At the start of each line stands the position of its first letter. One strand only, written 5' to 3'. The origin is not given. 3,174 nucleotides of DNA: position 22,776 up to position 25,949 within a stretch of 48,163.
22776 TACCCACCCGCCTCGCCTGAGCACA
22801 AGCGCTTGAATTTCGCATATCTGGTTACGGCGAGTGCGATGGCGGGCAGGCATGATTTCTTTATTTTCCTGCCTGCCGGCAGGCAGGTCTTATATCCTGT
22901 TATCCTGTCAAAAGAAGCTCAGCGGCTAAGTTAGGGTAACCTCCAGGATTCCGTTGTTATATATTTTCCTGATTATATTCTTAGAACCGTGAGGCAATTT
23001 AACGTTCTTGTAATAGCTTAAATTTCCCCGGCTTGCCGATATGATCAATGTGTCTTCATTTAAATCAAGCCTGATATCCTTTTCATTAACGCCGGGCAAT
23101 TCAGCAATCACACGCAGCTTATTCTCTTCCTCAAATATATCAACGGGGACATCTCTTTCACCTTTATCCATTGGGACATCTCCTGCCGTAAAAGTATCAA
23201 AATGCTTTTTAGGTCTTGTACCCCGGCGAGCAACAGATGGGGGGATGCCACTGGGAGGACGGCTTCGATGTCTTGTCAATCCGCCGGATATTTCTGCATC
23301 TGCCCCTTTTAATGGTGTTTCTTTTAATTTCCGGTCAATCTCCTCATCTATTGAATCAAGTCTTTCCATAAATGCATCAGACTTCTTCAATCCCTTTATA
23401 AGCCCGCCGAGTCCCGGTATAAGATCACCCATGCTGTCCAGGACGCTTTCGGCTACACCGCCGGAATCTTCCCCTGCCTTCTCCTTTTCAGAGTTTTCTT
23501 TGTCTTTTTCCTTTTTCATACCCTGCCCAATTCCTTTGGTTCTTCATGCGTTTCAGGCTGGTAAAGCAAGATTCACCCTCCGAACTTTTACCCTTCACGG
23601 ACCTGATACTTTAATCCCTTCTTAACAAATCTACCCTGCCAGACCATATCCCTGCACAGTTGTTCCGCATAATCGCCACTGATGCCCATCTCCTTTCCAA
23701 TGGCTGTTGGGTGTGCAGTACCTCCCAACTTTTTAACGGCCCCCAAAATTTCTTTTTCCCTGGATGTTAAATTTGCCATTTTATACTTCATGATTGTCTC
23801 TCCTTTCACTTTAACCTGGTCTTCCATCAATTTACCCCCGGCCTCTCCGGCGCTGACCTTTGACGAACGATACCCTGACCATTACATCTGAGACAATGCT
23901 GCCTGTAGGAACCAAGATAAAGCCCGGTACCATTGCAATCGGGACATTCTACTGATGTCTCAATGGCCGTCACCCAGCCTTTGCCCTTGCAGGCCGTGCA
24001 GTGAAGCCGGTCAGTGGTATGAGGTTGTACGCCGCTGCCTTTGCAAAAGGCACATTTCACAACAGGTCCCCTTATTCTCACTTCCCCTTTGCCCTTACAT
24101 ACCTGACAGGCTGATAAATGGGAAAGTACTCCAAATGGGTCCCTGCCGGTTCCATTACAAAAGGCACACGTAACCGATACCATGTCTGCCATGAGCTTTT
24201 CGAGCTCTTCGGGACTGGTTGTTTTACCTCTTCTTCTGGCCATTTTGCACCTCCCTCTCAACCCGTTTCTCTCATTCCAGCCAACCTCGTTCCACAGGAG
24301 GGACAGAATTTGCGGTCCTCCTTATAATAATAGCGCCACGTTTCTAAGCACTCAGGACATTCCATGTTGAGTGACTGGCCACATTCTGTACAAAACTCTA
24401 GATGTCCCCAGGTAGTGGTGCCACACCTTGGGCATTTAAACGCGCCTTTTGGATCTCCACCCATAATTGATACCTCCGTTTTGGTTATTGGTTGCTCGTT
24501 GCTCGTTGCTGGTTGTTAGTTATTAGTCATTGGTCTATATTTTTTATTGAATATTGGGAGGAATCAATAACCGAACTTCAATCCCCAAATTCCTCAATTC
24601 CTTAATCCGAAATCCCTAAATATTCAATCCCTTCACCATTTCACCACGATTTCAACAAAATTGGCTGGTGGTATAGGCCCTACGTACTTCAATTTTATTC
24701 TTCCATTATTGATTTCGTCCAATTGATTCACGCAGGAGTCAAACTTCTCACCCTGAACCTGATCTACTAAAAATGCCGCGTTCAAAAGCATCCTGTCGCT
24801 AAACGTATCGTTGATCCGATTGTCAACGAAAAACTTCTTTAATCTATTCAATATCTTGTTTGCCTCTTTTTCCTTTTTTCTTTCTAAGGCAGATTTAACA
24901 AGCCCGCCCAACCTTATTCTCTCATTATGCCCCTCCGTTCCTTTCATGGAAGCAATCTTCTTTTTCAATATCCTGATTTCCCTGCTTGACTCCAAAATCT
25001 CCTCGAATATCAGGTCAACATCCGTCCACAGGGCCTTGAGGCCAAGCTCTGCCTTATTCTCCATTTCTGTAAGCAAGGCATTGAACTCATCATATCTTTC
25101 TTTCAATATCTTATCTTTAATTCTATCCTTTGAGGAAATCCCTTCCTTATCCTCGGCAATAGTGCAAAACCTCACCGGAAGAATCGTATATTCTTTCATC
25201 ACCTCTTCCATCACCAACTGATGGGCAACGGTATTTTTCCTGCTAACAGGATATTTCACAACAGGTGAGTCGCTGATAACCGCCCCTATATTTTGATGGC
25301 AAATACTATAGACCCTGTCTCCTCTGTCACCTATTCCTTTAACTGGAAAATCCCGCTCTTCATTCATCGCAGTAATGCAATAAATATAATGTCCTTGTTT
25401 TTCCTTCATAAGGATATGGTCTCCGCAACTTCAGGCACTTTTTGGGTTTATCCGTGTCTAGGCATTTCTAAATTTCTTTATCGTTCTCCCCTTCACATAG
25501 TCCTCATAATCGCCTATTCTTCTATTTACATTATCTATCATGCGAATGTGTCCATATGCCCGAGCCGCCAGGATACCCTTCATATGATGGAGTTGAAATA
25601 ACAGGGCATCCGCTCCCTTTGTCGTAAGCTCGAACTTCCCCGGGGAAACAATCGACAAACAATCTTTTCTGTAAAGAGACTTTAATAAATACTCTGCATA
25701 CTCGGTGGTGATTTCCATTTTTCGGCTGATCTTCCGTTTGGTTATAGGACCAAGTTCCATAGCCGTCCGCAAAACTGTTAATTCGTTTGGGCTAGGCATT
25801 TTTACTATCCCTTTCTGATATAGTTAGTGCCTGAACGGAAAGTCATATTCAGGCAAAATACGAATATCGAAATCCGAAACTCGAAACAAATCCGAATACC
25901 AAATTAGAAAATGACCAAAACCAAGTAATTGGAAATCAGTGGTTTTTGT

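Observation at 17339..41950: Six paralogous stand-alone DnaJ-type zinc-finger proteins (36 CxxCxGxG motifs) spread through the cluster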

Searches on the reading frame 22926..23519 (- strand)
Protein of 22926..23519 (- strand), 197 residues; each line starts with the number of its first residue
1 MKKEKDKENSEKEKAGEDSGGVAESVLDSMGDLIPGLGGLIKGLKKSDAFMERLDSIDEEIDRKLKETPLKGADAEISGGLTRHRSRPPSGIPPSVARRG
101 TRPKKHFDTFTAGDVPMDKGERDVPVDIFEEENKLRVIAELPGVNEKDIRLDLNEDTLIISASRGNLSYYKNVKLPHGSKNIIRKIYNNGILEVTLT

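Call 15: search_protein_families(library=pfam, proteins=[window:22926-23519:-], max_evalue=0.01)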
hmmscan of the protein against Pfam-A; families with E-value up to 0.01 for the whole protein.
window:22926-23519:- (197 aa): 2 families
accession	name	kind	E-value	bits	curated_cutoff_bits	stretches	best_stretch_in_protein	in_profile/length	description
PF00011.27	HSP20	-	0.00042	20.8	20.8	0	127-195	1-84/102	Hsp20/alpha crystallin family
PF17886.7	ArsA_HSP20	-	0.002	18.1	22.5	1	134-194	3-61/63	HSP20-like domain found in ArsA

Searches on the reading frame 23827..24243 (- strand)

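Call 4: search_protein_families(library=pfam, proteins=[window:23827-24243:-], max_evalue=1)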
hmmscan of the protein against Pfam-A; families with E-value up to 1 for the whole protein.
window:23827-24243:- (138 aa): 11 families
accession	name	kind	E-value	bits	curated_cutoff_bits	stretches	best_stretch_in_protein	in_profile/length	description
PF00684.25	DnaJ_CXXCXGXG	-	7.6e-14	52.2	32.7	3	64-124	1-65/65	DnaJ central domain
PF17302.8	DUF5351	-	2.3e-09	37.8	27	2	82-107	1-27/29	Family of unknown function (DUF5351)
PF15777.11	Anti-TRAP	-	3.3e-09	37.1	32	4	62-92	11-43/59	Tryptophan RNA-binding attenuator protein inhibitory protein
PF25433.1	DUF7895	-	0.00082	20.1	27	1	98-133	3-30/75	Domain of unknown function (DUF7895)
PF23733.2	GRXCR1-2_C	-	0.0021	18.4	26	1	81-109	11-41/47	GRXCR1/2, C-terminal domain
PF16046.10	FAM76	-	0.0066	16.4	28.5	1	26-121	4-87/298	FAM76 protein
PF20833.2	RNase_E_G_Thio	-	0.023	15.3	26.8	1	117-129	2-14/86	RNase E/G, Thioredoxin-like domain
PF25436.1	BSD2_CRD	-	0.12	13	27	0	46-111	5-61/69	BSD2 cysteine rich domain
PF06467.20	zf-FCS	-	0.22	11.8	22.4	0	59-78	2-22/39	MYM-type Zinc finger with FCS sequence motif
PF14599.11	zinc_ribbon_6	-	0.27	11.6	27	0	17-50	23-54/59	Zinc-ribbon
PF21002.2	TMEM106_N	-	0.36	11.9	24.5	0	21-43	52-74/91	Transmembrane protein 106 N-terminal region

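Call 5: search_protein_families(library=ncbifam, proteins=[window:23827-24243:-], max_evalue=1)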
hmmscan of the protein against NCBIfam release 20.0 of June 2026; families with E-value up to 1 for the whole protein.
window:23827-24243:- (138 aa): 9 families
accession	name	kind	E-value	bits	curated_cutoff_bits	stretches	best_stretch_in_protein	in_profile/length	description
NF058604.1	RtpA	equivalog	7.2e-13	48.4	65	3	98-126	10-35/50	anti-TRAP protein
TIGR02349.1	DnaJ_bact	equivalog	3.5e-11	43.1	377.2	2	62-130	144-216/354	molecular chaperone DnaJ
NF008035.0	PRK10767.1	subfamily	9.4e-11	41.3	338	2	62-129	142-209/374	molecular chaperone DnaJ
NF010894.0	PRK14301.1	equivalog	1.5e-08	34.1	548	2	62-129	145-212/373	chaperone protein DnaJ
NF010871.0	PRK14278.1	equivalog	1e-07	31.2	502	2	62-129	140-211/378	molecular chaperone DnaJ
NF010874.0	PRK14281.1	equivalog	3.6e-07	29.7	619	2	94-130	160-195/397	chaperone protein DnaJ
NF010872.0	PRK14279.1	equivalog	6.5e-06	25.5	556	2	62-128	174-240/394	molecular chaperone DnaJ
TIGR02642.1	phage_xxxx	hypoth_equivalog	3.5e-05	23.6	101.4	2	95-128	179-211/267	TIGR02642 family protein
NF010885.0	PRK14292.1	equivalog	0.0011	18.1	585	2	62-127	140-210/371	chaperone protein DnaJ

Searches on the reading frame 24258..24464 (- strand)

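Call 14: search_protein_families(library=pfam, proteins=[window:24258-24464:-], max_evalue=0.01)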
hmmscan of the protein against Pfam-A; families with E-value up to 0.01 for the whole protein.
window:24258-24464:- (68 aa): 10 families
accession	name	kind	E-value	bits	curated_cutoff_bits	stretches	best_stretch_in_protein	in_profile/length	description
PF12773.13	DZR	-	3.3e-09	37.2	27.3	1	11-58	1-45/45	Double zinc ribbon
PF13240.11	Zn_Ribbon_1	-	6.2e-06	26.3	25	1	47-61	9-23/23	zinc-ribbon domain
PF14803.11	Zn_ribbon_Nudix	-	1.2e-05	25.5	25.6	0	24-44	2-22/34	Nudix N-terminal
PF13248.11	Zn_ribbon_3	-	0.00021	21.1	27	0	49-61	14-26/26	zinc-ribbon domain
PF18912.6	DZR_2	-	0.00037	20.7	27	0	36-62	24-47/56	Double zinc ribbon domain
PF17032.10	Zn_ribbon_15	-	0.00047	21.3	28.9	0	10-29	54-73/73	zinc-ribbon family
PF07191.17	Zn_ribbon_6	-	0.0035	17.8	25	0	8-33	16-40/67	Double zinc ribbon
PF23455.1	DUF7129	-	0.0035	17.5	30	0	6-32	9-37/45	Domain of unknown function (DUF7129)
PF08772.16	Zn_ribbon_NOB1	-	0.0061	17.1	24.9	0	34-59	9-31/72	Nin one binding (NOB1) Zn-ribbon like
PF04438.22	zf-HIT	-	0.0065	16.6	24.7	0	7-16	12-21/30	HIT zinc finger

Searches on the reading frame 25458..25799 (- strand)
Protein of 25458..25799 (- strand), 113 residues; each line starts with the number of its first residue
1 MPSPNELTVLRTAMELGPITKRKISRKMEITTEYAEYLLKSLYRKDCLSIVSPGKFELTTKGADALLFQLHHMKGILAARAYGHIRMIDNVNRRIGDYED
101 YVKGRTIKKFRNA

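Call 13: search_protein_families(library=pfam, proteins=[window:25458-25799:-], max_evalue=0.1)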
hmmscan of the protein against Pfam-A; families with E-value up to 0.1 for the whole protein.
window:25458-25799:- (113 aa): 1 family
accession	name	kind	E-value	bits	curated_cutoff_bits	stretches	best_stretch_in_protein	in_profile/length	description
PF01047.28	MarR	-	0.0026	18.1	24.6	1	3-46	2-45/59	MarR family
